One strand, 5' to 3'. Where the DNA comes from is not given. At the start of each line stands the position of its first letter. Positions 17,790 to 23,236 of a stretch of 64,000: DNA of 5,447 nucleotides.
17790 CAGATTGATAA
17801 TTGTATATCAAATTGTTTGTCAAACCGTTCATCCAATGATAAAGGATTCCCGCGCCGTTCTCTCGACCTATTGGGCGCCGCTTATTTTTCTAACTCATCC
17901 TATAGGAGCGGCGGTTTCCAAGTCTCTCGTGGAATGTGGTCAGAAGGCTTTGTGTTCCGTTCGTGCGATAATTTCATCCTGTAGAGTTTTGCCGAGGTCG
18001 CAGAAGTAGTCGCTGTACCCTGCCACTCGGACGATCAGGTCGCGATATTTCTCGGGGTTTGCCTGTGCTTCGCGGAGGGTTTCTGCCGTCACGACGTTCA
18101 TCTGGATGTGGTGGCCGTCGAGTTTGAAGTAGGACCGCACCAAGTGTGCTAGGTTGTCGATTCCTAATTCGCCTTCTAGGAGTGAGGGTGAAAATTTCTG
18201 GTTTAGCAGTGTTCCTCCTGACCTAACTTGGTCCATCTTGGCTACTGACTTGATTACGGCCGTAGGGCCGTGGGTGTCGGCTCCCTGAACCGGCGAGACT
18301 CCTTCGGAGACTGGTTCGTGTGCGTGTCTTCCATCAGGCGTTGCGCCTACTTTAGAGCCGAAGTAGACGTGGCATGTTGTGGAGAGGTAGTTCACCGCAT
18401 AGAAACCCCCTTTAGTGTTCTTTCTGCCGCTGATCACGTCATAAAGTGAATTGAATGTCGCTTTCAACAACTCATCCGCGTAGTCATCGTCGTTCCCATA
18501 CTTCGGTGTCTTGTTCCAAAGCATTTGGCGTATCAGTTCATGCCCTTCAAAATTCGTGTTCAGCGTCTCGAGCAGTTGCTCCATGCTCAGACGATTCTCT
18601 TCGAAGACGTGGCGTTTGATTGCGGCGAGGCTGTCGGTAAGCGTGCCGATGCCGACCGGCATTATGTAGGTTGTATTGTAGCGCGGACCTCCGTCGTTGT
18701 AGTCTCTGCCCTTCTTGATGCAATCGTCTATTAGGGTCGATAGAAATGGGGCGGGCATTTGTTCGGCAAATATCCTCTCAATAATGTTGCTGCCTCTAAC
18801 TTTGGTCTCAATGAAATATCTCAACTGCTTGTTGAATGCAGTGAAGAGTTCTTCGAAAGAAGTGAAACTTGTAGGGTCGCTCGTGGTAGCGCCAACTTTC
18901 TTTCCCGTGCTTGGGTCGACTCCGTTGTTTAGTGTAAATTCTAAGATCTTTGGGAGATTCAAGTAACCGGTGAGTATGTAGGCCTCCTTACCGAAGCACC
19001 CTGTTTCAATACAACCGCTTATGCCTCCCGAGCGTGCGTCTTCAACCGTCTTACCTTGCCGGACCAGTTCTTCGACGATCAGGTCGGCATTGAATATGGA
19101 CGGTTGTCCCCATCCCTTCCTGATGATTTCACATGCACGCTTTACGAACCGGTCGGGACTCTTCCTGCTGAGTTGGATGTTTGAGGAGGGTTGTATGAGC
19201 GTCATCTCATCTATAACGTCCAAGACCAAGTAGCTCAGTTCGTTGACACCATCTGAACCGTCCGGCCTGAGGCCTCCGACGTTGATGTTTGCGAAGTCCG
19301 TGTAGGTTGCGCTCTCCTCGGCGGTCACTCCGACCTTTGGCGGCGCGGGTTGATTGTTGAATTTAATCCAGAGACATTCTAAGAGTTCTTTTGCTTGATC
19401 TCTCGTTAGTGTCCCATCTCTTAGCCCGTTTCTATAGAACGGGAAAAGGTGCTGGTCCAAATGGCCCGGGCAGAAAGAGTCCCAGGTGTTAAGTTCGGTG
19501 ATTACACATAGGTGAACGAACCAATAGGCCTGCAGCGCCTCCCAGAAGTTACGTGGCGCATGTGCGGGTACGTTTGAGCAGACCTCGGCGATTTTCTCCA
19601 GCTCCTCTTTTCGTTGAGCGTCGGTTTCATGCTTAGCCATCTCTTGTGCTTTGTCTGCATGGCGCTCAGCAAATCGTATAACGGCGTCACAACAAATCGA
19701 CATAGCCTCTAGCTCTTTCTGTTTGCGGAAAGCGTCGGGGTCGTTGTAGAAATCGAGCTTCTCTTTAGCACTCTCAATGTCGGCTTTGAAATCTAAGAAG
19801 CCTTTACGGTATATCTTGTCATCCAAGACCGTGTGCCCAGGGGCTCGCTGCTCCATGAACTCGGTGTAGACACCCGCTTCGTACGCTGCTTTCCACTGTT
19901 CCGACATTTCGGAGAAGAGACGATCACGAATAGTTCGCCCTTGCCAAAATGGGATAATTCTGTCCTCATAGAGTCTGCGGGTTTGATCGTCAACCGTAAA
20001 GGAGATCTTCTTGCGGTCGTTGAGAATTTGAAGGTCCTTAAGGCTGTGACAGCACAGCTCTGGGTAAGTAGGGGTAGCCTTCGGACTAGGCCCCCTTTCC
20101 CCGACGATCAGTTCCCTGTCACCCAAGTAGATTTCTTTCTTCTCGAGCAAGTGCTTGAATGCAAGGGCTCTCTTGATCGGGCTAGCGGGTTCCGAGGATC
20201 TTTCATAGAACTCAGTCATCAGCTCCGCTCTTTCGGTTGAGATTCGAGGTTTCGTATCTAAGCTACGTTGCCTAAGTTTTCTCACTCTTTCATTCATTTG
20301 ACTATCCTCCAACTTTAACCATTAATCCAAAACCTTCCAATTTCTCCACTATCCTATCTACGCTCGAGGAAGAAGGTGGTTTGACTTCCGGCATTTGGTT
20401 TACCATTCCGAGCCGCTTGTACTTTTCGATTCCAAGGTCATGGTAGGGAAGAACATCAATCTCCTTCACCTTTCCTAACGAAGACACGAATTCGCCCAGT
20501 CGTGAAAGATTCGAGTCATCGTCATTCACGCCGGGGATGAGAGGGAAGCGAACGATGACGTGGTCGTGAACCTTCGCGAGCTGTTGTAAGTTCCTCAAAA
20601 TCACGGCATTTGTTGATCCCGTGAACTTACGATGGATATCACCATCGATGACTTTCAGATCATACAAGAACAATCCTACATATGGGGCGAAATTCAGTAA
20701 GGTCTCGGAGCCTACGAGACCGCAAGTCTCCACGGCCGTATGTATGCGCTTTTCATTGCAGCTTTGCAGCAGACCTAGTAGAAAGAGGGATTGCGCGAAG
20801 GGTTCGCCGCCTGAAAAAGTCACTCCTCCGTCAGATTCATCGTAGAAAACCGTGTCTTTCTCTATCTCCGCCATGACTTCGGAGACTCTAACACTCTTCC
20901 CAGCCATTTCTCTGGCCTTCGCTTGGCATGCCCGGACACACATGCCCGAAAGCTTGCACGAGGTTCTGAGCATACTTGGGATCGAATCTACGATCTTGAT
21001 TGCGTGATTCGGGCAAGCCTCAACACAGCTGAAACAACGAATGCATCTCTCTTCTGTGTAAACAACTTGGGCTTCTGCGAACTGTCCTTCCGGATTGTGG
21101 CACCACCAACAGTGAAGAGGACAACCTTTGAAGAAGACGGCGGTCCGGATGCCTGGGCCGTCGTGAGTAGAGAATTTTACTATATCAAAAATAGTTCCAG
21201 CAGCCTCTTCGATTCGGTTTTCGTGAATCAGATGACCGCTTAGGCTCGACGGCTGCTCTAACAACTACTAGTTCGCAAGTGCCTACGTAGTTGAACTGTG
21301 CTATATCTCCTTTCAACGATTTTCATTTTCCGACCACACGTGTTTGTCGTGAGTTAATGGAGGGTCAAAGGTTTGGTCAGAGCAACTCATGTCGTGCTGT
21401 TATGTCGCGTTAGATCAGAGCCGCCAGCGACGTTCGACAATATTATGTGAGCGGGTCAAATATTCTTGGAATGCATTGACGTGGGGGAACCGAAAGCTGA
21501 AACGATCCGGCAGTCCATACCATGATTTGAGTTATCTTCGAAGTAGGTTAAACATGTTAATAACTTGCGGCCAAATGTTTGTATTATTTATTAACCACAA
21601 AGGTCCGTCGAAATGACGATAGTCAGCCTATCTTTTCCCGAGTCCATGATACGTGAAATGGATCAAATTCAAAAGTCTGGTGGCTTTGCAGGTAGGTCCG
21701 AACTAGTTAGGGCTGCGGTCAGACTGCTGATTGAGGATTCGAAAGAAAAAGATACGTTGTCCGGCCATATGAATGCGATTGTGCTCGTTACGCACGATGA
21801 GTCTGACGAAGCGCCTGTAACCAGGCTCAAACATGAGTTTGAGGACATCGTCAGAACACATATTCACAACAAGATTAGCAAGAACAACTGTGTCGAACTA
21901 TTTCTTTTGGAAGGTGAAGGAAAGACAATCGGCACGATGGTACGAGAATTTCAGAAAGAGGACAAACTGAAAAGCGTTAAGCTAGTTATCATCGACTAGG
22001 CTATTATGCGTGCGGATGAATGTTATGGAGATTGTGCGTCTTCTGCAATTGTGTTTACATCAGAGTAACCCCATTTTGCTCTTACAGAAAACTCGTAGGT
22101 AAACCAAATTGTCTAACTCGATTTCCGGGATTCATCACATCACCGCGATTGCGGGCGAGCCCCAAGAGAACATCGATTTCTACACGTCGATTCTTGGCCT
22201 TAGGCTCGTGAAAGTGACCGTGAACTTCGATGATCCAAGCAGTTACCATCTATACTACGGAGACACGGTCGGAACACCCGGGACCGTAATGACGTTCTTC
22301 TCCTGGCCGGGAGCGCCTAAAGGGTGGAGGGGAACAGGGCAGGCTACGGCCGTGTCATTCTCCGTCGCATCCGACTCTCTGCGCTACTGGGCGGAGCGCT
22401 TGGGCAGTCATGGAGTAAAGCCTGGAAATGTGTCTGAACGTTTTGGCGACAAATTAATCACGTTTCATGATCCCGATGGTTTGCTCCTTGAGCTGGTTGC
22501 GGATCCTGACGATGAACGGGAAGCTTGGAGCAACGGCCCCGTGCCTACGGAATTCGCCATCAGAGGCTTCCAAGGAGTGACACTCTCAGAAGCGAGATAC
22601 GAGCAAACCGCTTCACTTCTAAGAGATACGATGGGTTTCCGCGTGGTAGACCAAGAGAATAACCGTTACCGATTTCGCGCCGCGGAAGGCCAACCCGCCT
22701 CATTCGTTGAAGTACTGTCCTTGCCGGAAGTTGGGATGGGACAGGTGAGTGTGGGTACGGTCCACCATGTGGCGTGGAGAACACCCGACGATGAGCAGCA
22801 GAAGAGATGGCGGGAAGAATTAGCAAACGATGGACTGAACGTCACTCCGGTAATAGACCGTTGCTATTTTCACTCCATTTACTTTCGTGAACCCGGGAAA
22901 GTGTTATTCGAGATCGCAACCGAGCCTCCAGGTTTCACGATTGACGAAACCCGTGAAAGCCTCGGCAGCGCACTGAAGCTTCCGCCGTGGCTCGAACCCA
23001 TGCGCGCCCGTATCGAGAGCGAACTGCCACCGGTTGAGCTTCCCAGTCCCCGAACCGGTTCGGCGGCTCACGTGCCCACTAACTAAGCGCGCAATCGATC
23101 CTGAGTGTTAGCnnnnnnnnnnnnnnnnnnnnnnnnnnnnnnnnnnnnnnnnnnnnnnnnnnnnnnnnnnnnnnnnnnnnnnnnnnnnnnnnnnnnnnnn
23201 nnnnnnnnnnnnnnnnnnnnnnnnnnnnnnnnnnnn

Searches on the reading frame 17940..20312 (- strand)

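Call 24: search_protein_families(library=pfam, proteins=[window:17940-20312:-], max_evalue=0.001)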
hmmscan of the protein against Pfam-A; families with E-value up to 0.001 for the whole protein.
window:17940-20312:- (790 aa): 2 families
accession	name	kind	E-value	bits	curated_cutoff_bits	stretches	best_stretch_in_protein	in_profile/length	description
PF02901.20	PFL-like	-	8.6e-237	788.3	24.3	1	6-652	1-647/647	Pyruvate formate lyase-like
PF01228.26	Gly_radical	-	1.7e-37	128.6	22.2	1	668-771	1-106/106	Glycine radical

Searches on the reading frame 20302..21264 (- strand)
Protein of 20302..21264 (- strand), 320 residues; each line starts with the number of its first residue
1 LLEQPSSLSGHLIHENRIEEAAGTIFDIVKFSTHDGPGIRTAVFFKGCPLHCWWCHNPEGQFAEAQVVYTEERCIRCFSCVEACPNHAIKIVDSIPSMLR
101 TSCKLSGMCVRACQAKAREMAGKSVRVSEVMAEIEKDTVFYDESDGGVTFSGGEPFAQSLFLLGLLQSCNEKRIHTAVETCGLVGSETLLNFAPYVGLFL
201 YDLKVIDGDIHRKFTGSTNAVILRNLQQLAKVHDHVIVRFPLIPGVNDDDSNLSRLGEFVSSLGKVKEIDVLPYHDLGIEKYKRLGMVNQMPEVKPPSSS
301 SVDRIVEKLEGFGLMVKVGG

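Call 24: search_protein_families(library=pfam, proteins=[window:20302-21264:-], max_evalue=0.001)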
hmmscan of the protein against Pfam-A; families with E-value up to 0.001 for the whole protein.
window:20302-21264:- (320 aa): 7 families
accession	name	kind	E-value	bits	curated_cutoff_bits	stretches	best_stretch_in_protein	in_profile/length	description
PF04055.27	Radical_SAM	-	2.5e-13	51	29.5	1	113-250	14-158/166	Radical SAM superfamily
PF13353.11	Fer4_12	-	1e-11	45.7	22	1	35-74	2-41/137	4Fe-4S single cluster domain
PF12837.12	Fer4_6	-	6.2e-07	29.5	25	1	67-89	2-24/24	4Fe-4S binding domain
PF00037.32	Fer4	-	5.8e-06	26.3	21.1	1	68-90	2-24/24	4Fe-4S binding domain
PF12838.12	Fer4_7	-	9.2e-06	26.5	27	1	73-117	1-52/52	4Fe-4S dicluster domain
PF13237.11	Fer4_10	-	1.7e-05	25.1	25.5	1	67-113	2-52/53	4Fe-4S dicluster domain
PF12797.12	Fer4_2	-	2.2e-05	24.6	24.5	1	68-85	4-21/22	4Fe-4S binding domain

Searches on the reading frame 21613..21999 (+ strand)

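Call 24: search_protein_families(library=pfam, proteins=[window:21613-21999:+], max_evalue=0.001)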
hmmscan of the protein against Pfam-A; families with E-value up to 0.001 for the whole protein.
window:21613-21999:+ (128 aa): 2 families
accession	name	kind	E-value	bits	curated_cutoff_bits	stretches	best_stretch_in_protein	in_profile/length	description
PF08753.17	NikR_C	-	1.4e-11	44.8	22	1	63-127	13-77/77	NikR C terminal nickel binding domain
PF01402.27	RHH_1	-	0.00014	22.1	20.5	1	4-41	2-38/39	Ribbon-helix-helix protein, copG family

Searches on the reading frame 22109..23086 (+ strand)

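Call 24: search_protein_families(library=pfam, proteins=[window:22109-23086:+], max_evalue=0.001)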
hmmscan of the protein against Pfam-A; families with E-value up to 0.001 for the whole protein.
window:22109-23086:+ (325 aa): 1 family
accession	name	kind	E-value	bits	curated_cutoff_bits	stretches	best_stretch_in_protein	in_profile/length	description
PF00903.31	Glyoxalase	-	3.3e-21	76.4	20.6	2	7-129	1-121/121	Glyoxalase/Bleomycin resistance protein/Dioxygenase superfamily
